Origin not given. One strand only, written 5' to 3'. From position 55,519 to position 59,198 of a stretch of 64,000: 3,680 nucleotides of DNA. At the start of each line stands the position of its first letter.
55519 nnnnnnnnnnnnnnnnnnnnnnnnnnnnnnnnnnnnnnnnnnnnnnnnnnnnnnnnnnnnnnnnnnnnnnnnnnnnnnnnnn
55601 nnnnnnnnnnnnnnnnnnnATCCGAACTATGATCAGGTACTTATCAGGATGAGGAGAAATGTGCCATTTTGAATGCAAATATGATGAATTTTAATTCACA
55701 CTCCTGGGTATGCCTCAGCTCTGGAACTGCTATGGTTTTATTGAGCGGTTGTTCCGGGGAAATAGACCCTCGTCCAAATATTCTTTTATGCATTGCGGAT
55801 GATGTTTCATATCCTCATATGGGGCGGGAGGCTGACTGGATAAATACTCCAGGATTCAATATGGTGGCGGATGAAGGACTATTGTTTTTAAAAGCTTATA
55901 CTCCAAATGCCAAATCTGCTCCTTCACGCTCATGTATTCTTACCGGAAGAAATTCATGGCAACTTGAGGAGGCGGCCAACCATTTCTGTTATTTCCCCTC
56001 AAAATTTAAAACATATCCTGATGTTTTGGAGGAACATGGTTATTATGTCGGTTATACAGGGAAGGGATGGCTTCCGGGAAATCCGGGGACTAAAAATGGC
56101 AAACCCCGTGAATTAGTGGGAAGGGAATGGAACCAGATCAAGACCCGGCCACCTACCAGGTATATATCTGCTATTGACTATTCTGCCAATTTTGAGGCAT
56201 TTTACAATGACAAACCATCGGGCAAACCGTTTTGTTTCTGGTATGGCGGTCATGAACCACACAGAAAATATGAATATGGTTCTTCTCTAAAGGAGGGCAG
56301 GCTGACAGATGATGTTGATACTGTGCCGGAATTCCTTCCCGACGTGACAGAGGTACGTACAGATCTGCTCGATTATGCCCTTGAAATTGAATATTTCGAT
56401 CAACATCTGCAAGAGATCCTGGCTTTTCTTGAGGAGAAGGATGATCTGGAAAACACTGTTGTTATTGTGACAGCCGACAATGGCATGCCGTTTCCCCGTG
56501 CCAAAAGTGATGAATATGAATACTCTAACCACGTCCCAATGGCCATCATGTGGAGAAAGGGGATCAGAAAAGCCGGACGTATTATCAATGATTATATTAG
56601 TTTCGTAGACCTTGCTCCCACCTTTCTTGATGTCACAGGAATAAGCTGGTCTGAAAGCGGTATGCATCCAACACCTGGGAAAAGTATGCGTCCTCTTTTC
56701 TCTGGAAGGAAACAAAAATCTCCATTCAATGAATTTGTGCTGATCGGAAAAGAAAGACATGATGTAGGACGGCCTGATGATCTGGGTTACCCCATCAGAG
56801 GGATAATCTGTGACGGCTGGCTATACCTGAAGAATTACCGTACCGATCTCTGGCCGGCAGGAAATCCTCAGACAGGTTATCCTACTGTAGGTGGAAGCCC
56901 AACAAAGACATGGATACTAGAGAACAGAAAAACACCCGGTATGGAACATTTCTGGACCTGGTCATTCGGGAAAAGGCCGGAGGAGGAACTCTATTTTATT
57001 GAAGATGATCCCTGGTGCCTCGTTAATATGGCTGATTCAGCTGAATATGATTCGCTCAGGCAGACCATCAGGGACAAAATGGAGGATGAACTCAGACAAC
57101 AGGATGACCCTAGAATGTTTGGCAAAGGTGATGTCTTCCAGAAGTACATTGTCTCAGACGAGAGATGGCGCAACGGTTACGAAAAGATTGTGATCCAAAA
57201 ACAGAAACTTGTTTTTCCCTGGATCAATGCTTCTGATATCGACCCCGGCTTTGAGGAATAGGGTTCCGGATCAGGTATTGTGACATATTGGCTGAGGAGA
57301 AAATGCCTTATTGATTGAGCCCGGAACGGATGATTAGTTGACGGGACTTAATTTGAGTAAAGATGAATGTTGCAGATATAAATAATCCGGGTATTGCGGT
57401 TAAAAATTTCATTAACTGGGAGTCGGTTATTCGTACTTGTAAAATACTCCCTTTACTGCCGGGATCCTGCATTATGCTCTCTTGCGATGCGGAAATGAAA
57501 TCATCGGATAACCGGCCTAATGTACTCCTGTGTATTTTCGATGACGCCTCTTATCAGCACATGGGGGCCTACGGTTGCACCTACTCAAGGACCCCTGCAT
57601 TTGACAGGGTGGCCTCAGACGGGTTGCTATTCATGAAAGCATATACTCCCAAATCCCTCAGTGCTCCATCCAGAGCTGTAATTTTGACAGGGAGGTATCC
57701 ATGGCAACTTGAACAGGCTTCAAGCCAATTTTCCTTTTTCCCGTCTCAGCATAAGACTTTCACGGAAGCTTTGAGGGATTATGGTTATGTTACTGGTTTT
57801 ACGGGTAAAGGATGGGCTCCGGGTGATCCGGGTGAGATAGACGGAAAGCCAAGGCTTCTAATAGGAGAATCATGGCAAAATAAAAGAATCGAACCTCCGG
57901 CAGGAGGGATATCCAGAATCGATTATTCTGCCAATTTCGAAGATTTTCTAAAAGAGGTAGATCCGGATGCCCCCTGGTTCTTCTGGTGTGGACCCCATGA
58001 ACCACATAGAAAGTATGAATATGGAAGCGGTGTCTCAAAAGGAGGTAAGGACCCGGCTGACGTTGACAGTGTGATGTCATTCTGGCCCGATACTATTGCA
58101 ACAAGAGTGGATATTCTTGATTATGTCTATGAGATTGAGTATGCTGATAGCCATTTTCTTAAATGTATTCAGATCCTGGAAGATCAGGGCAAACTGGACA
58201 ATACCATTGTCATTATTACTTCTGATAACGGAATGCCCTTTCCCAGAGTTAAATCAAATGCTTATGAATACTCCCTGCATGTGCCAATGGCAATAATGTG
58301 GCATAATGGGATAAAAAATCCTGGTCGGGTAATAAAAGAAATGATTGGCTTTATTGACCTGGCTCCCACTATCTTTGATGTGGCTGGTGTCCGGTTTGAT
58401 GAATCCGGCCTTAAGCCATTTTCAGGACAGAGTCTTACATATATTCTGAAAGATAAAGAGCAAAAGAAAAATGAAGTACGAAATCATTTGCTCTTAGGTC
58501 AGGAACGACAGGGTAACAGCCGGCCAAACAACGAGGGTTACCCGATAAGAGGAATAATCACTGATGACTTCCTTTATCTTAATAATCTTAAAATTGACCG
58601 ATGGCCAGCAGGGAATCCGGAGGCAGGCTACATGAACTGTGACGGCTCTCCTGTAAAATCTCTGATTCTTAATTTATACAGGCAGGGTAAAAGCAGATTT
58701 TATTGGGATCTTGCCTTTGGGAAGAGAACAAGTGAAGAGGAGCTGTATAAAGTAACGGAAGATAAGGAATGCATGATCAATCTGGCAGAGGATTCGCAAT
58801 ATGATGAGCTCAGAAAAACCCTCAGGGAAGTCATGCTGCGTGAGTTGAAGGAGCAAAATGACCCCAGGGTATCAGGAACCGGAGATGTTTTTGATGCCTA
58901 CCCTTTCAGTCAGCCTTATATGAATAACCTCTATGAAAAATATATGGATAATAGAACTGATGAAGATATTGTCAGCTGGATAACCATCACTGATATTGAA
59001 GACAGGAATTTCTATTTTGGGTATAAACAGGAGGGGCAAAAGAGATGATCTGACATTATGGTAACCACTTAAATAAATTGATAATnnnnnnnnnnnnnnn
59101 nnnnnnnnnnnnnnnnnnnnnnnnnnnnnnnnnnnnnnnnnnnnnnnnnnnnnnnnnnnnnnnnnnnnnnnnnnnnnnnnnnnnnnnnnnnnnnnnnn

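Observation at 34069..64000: PUL-2: sulfatase-rich locus built on five GH172 and two GH116 genes plus fucI/fucP, a candidate system for a sulfated D-arabinofuranose- or L-fucose-configured glycan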

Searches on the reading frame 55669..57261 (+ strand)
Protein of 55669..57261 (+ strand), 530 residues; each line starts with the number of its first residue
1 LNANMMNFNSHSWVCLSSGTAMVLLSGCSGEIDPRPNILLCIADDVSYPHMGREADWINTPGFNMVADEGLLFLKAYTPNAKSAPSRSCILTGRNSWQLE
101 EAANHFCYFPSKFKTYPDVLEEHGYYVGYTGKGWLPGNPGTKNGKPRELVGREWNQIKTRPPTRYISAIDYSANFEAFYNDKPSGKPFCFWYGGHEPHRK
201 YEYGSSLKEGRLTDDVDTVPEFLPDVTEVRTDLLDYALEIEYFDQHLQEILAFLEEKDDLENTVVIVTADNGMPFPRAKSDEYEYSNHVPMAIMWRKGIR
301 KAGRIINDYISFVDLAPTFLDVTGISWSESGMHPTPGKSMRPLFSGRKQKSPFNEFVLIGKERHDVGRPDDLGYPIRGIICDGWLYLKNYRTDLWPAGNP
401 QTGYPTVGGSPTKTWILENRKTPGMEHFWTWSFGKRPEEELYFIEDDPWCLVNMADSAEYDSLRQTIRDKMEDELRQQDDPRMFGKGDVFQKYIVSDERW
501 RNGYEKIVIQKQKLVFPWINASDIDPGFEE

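Call 7: search_protein_families(library=pfam, proteins=[window:55669-57261:+], max_evalue=0.001)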
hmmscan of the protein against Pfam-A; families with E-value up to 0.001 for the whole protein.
window:55669-57261:+ (530 aa): 3 families
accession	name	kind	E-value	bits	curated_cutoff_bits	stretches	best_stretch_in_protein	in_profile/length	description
PF00884.28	Sulfatase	-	1e-32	114.1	25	1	36-325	1-301/301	Sulfatase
PF16347.10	SGSH_C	-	1.5e-09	38.7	29.3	1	283-351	12-75/154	N-sulphoglucosamine sulphohydrolase, C-terminal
PF02995.22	DUF229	-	0.00082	18.6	25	0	169-279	278-349/496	Protein of unknown function (DUF229)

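Call 9: search_protein_families(library=ncbifam, proteins=[window:55669-57261:+], max_evalue=0.00001)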
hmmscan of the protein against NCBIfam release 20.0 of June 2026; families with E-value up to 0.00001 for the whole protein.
window:55669-57261:+ (530 aa): 5 families
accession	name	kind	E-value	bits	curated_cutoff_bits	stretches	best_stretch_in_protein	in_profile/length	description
NF010322.0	PRK13759.1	equivalog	1.9e-24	86.1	481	2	235-350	269-386/486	arylsulfatase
TIGR03417.1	chol_sulfatase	equivalog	1.8e-23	83.2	433.45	2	220-352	239-372/500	choline-sulfatase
NF045661.1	HdlasePehA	equivalog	1.6e-12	46.8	900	1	234-349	282-397/506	phosphoric/sulfuric ester hydrolase PehA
NF052527.1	Mn_arylsulf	exception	2.6e-08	33.2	850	0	36-132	2-100/479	manganese-dependent arylsulfatase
NF038282.1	LapC_YejM_PbgA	exception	8.6e-06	24.3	825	0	235-297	413-477/584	LPS biosynthesis-modulating metalloenzyme YejM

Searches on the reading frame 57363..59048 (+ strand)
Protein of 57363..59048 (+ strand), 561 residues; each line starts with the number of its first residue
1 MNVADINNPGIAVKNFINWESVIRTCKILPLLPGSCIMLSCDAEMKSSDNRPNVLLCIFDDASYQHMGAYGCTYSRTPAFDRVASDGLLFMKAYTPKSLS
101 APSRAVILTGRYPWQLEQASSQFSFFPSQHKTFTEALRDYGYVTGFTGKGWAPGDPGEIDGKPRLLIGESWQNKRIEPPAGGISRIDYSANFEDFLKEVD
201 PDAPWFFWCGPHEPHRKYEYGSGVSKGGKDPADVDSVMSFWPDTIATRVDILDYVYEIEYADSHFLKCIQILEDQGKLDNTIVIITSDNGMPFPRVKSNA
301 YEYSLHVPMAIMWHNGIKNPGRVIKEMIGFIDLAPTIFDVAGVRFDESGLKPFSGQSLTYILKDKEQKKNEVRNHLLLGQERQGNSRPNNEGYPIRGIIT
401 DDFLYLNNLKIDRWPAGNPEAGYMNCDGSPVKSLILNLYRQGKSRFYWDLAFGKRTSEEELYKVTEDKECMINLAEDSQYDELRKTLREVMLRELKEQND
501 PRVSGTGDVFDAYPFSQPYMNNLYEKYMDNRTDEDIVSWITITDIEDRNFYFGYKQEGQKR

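Call 7: search_protein_families(library=pfam, proteins=[window:57363-59048:+], max_evalue=0.001)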
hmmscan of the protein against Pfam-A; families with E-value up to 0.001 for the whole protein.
window:57363-59048:+ (561 aa): 2 families
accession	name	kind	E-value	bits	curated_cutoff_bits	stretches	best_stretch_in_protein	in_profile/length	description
PF00884.28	Sulfatase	-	2.5e-38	132.5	25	1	52-343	1-301/301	Sulfatase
PF16347.10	SGSH_C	-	9.5e-13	49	29.3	1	300-369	11-75/154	N-sulphoglucosamine sulphohydrolase, C-terminal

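Call 9: search_protein_families(library=ncbifam, proteins=[window:57363-59048:+], max_evalue=0.00001)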
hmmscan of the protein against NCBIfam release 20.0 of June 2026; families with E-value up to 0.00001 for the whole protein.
window:57363-59048:+ (561 aa): 4 families
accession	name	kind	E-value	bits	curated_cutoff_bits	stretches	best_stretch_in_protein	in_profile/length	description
NF010322.0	PRK13759.1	equivalog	9.9e-31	106.7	481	2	49-149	4-104/486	arylsulfatase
TIGR03417.1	chol_sulfatase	equivalog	2.8e-26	92.5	433.45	2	51-149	2-100/500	choline-sulfatase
NF045661.1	HdlasePehA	equivalog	7.9e-18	64.3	900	2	51-160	2-110/506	phosphoric/sulfuric ester hydrolase PehA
NF052527.1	Mn_arylsulf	exception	4.8e-09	35.6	850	0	52-149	2-100/479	manganese-dependent arylsulfatase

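Call 48: search_solved_structures(query=window:57363-59048:+, max_evalue=1e-15)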
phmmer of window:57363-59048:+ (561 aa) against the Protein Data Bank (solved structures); distinct sequences matched with E-value up to 1e-15: 29.
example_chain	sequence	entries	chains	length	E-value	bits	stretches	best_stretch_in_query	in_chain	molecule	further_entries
4mhx_A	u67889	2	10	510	3.4e-26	95.3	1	51-523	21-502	N-sulphoglucosamine sulphohydrolase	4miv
9bes_B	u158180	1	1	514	3e-25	92.2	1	36-517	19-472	S1_8A Sulfatase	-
9bb9_A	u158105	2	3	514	4.5e-25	91.6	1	36-517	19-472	S1_8A sulfatase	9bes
5g2v_A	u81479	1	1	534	2.9e-23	85.6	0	46-172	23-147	N-ACETYLGLUCOSAMINE-6-SULFATASE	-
7p24_AAA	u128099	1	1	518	1e-22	83.8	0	48-150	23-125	Mucin-desulfating sulfatase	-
9s03_A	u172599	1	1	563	1.9e-22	83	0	49-156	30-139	Putative sulfatase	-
7oz8_AAA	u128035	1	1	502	1.9e-22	83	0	47-153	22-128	Choline-sulfatase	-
9fvt_A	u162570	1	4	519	5e-19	71.6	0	194-377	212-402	Sulfatase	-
3ed4_A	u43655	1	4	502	4.5e-18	68.5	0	47-149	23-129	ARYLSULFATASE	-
1e3c_P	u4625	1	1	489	5e-18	68.3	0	52-152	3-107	Arylsulfatase A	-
1e1z_P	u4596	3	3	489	5e-18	68.3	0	52-152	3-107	Arylsulfatase A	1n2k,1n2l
7sno_A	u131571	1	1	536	6.3e-18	68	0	41-160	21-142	Arylsulfatase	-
7snj_A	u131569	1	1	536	6.4e-18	68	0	41-160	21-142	Arylsulfatase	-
9hh2_A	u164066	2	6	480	6.9e-18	67.9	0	47-123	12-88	Sulfatase, family S1-19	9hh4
2qzu_A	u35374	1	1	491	1e-17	67.3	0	200-343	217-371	Putative sulfatase yidJ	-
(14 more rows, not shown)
